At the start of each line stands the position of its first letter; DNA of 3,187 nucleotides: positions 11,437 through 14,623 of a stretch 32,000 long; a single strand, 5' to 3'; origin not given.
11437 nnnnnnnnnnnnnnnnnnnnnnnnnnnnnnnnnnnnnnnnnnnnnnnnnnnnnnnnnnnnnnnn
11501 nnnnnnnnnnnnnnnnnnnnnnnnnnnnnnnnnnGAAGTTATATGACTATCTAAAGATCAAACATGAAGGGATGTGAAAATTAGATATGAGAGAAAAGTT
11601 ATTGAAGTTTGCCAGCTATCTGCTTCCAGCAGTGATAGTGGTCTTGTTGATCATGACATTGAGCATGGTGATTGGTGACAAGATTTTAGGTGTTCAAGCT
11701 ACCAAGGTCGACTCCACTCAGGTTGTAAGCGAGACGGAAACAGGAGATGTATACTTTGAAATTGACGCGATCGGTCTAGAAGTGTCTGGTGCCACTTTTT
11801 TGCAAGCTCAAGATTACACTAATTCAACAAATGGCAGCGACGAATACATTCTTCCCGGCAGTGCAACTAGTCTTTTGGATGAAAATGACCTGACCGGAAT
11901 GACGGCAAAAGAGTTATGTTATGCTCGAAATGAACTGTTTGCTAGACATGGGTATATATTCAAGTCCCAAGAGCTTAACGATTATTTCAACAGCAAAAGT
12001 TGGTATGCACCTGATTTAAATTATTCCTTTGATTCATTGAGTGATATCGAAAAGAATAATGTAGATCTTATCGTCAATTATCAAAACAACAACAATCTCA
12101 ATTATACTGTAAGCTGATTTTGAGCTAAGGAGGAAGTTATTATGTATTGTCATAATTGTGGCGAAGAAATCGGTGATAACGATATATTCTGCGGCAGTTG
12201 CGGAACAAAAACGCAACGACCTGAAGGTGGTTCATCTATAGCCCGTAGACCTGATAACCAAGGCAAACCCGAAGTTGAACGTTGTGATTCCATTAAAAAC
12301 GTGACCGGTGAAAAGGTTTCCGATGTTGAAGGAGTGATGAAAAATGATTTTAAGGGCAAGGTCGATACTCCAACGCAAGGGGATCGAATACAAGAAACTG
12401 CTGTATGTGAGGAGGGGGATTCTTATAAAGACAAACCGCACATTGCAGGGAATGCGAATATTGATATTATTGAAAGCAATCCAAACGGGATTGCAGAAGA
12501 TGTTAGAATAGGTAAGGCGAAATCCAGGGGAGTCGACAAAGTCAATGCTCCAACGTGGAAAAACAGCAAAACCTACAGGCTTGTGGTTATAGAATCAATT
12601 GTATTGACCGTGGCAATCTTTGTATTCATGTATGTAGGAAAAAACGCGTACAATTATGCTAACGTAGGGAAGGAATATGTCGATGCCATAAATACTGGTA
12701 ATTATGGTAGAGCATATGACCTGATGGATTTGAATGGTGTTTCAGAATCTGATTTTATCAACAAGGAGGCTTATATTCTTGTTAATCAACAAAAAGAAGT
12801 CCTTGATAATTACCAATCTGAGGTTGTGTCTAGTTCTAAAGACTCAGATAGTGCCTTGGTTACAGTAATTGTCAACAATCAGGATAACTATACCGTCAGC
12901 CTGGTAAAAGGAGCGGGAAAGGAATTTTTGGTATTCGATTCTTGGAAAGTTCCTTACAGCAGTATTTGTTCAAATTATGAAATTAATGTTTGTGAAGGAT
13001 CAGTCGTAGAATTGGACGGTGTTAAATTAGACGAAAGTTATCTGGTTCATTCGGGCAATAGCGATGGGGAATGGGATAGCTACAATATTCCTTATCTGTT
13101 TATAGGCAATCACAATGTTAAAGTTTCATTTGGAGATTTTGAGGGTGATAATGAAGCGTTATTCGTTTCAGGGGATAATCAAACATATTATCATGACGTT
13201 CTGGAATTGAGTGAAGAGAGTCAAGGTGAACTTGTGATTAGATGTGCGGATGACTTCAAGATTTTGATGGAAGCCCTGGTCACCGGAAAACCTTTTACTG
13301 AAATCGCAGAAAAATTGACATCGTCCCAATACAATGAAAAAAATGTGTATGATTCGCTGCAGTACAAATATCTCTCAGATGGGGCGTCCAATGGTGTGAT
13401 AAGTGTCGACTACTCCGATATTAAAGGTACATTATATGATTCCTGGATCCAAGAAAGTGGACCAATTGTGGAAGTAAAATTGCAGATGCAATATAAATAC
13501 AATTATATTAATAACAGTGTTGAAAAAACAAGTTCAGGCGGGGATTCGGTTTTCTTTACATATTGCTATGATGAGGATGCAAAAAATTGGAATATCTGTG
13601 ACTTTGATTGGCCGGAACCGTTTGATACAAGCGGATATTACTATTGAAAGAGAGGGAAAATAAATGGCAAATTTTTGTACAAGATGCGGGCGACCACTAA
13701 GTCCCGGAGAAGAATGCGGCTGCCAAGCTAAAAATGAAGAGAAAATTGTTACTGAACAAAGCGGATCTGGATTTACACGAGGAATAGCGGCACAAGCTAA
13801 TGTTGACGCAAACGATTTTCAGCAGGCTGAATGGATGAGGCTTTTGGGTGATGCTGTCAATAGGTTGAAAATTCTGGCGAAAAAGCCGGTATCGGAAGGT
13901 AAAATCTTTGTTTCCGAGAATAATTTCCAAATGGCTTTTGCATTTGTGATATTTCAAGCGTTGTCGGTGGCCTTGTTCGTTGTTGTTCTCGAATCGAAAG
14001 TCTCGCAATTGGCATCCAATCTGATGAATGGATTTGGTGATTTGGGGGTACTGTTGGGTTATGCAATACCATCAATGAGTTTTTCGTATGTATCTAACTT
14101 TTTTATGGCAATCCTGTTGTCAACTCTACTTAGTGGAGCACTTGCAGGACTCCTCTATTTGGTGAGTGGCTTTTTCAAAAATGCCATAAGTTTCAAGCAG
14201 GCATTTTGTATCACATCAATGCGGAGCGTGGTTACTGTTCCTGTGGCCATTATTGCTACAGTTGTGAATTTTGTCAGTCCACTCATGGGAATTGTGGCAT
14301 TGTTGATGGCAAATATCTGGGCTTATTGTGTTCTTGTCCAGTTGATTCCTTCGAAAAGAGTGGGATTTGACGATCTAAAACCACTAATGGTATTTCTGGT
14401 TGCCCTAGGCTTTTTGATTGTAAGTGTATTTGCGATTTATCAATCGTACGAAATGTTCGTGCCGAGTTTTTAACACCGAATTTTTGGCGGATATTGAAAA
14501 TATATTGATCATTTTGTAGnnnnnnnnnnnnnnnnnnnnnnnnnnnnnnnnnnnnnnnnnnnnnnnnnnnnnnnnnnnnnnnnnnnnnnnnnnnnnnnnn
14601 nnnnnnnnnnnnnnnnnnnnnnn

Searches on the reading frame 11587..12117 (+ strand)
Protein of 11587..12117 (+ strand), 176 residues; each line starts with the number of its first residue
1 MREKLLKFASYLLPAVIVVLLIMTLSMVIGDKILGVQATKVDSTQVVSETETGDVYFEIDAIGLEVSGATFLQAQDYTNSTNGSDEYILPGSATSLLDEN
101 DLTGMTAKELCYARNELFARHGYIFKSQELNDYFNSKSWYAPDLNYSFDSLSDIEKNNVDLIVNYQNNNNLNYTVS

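Call 7: search_protein_families(library=pfam, proteins=[window:11587-12117:+], max_evalue=0.01)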
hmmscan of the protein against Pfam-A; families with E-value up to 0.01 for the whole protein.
window:11587-12117:+ (176 aa): 1 family
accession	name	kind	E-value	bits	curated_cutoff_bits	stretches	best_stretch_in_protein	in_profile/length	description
PF13308.11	YARHG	-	1e-22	80.3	27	1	86-166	2-84/85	YARHG domain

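Call 81: search_protein_families(library=phrogs, proteins=[P0002, P0003, P0004, P0005, P0006], max_evalue=0.001)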
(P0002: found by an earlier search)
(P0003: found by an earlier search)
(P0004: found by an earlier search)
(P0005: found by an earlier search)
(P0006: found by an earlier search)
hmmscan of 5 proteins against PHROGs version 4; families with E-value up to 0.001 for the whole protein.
P0002 (347 aa): 3 families
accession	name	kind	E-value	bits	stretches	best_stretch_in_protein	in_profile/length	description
phrog_435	-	lysis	2.5e-15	57.4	1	132-347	105-288/556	endolysin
phrog_2742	-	lysis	3.9e-06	27.5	1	171-346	18-183/318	endolysin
phrog_1794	-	lysis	0.00031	21.3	1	67-133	263-330/336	amidase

P0003 (174 aa): 1 family
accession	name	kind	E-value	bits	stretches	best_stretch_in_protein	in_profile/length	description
phrog_2546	-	unknown function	9.7e-07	30.2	1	1-47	1-47/180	-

P0004 (176 aa): 0 families

P0005 (501 aa): 1 family
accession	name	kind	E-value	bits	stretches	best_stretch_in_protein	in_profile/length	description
phrog_2546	-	unknown function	0.00011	23.4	1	1-59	1-48/180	-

P0006 (269 aa): 0 families

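Call 82: search_protein_families(library=padloc, proteins=[P0003, P0004, P0005, P0006], max_evalue=0.001)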
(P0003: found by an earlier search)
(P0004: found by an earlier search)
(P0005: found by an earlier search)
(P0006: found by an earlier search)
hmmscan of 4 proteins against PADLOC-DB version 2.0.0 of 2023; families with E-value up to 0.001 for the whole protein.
P0003 (174 aa): 0 families

P0004 (176 aa): 0 families

P0005 (501 aa): 0 families

P0006 (269 aa): 0 families

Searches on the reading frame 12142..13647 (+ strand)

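Call 7: search_protein_families(library=pfam, proteins=[window:12142-13647:+], max_evalue=0.01)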
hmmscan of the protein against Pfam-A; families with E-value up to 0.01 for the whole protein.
window:12142-13647:+ (501 aa): 4 families
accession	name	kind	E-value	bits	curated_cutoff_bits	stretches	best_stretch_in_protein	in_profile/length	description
PF13240.11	Zn_Ribbon_1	-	5.2e-07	29.7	25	1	2-23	1-22/23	zinc-ribbon domain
PF13248.11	Zn_ribbon_3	-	0.0015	18.4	27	1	2-23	4-25/26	zinc-ribbon domain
PF12773.13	DZR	-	0.0018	18.8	27.3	1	3-25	1-23/45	Double zinc ribbon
PF09297.16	Zn_ribbon_NUD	-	0.0027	17.8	24.8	0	16-32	5-21/32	NADH pyrophosphatase zinc ribbon domain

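Call 22: search_protein_families(library=ncbifam, proteins=[window:12142-13647:+], max_evalue=0.01)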
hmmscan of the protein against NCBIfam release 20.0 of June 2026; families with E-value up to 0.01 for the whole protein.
window:12142-13647:+ (501 aa): 0 families

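Call 81: search_protein_families(library=phrogs, proteins=[P0002, P0003, P0004, P0005, P0006], max_evalue=0.001)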
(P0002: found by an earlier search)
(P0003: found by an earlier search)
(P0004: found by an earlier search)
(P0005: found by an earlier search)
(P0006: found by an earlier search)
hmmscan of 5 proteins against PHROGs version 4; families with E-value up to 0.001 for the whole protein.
P0002 (347 aa): 3 families
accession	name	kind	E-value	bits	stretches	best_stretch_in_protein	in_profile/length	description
phrog_435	-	lysis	2.5e-15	57.4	1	132-347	105-288/556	endolysin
phrog_2742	-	lysis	3.9e-06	27.5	1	171-346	18-183/318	endolysin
phrog_1794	-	lysis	0.00031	21.3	1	67-133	263-330/336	amidase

P0003 (174 aa): 1 family
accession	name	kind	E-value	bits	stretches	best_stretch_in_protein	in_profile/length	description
phrog_2546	-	unknown function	9.7e-07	30.2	1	1-47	1-47/180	-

P0004 (176 aa): 0 families

P0005 (501 aa): 1 family
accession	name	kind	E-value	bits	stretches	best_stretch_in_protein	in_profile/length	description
phrog_2546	-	unknown function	0.00011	23.4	1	1-59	1-48/180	-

P0006 (269 aa): 0 families

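Call 82: search_protein_families(library=padloc, proteins=[P0003, P0004, P0005, P0006], max_evalue=0.001)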
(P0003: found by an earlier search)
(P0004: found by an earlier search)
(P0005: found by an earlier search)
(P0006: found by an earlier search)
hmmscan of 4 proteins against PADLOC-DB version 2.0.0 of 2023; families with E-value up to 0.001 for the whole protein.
P0003 (174 aa): 0 families

P0004 (176 aa): 0 families

P0005 (501 aa): 0 families

P0006 (269 aa): 0 families

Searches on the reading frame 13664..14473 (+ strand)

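Call 7: search_protein_families(library=pfam, proteins=[window:13664-14473:+], max_evalue=0.01)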
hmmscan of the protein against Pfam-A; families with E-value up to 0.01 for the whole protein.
window:13664-14473:+ (269 aa): 1 family
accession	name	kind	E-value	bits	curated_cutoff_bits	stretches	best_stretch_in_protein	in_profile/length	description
PF04893.22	Yip1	-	9e-05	22.8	28.6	1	92-257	23-171/173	Yip1 domain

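Call 22: search_protein_families(library=ncbifam, proteins=[window:13664-14473:+], max_evalue=0.01)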
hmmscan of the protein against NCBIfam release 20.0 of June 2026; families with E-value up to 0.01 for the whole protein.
window:13664-14473:+ (269 aa): 0 families

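Call 81: search_protein_families(library=phrogs, proteins=[P0002, P0003, P0004, P0005, P0006], max_evalue=0.001)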
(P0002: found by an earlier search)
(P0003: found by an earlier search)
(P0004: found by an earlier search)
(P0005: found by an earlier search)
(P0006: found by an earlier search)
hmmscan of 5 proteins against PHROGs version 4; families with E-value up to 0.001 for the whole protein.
P0002 (347 aa): 3 families
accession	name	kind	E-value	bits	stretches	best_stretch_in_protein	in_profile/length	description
phrog_435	-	lysis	2.5e-15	57.4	1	132-347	105-288/556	endolysin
phrog_2742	-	lysis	3.9e-06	27.5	1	171-346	18-183/318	endolysin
phrog_1794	-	lysis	0.00031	21.3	1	67-133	263-330/336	amidase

P0003 (174 aa): 1 family
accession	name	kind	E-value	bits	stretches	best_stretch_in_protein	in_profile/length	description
phrog_2546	-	unknown function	9.7e-07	30.2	1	1-47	1-47/180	-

P0004 (176 aa): 0 families

P0005 (501 aa): 1 family
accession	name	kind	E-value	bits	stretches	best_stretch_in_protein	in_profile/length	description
phrog_2546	-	unknown function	0.00011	23.4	1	1-59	1-48/180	-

P0006 (269 aa): 0 families

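Call 82: search_protein_families(library=padloc, proteins=[P0003, P0004, P0005, P0006], max_evalue=0.001)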
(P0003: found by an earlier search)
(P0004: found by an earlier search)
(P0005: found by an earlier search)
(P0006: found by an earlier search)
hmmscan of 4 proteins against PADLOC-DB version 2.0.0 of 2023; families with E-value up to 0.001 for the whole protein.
P0003 (174 aa): 0 families

P0004 (176 aa): 0 families

P0005 (501 aa): 0 families

P0006 (269 aa): 0 families
